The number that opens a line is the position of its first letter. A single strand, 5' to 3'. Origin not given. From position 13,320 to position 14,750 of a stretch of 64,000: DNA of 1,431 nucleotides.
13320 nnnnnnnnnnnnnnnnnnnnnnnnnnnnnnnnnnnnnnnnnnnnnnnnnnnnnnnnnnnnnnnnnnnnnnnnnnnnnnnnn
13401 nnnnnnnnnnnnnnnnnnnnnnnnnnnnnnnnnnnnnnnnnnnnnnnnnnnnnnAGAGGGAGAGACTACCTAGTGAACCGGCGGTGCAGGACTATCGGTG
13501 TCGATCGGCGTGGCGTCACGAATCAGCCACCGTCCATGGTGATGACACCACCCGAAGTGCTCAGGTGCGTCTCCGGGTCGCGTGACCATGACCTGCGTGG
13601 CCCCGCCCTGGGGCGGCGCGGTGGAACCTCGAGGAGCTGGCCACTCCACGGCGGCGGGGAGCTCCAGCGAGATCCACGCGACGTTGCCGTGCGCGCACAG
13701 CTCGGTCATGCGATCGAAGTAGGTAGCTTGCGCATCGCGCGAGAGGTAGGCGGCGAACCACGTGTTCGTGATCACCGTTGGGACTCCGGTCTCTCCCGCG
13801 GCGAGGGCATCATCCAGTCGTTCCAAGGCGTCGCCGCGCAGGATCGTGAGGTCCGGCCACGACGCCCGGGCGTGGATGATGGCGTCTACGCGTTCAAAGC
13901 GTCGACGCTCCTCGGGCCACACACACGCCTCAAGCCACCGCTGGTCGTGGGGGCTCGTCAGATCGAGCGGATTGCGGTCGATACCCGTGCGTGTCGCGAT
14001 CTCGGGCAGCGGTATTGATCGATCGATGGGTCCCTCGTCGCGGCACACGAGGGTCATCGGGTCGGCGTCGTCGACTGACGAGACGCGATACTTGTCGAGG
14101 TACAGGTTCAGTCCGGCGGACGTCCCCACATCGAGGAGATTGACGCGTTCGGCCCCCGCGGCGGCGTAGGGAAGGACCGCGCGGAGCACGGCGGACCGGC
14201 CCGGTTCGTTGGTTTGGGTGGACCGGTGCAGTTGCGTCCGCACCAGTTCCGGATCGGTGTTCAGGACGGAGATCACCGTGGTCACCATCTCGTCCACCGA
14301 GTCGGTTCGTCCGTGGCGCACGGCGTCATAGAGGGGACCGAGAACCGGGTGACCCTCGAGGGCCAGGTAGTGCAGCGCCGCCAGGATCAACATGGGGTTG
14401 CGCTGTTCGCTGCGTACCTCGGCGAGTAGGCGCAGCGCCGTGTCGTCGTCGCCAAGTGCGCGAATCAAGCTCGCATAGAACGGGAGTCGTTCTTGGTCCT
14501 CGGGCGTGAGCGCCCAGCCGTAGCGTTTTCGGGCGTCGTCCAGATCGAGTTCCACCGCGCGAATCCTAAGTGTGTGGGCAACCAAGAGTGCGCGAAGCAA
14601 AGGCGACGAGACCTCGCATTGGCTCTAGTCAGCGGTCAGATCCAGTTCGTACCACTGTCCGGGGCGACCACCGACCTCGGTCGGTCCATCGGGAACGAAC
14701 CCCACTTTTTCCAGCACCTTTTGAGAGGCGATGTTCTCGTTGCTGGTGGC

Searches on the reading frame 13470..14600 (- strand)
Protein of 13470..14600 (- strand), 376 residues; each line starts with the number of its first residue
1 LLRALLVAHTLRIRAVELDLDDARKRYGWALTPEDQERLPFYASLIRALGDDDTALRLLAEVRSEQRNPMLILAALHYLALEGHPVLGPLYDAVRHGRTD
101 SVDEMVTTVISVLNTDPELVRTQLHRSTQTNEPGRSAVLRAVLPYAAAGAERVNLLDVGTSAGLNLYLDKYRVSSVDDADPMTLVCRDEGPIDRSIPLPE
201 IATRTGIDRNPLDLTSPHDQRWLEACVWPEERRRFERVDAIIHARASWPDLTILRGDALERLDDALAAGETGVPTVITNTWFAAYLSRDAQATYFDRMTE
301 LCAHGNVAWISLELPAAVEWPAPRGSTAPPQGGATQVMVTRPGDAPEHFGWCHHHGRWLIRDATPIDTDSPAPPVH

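Call 51: search_protein_families(library=pfam, proteins=[window:13470-14600:-], max_evalue=0.00001)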
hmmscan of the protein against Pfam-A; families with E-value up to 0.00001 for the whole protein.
window:13470-14600:- (376 aa): 1 family
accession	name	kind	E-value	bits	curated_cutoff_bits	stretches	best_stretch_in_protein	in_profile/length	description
PF10094.14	DUF2332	-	2.9e-71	241.1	25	1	34-359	11-332/334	Uncharacterized protein conserved in bacteria (DUF2332)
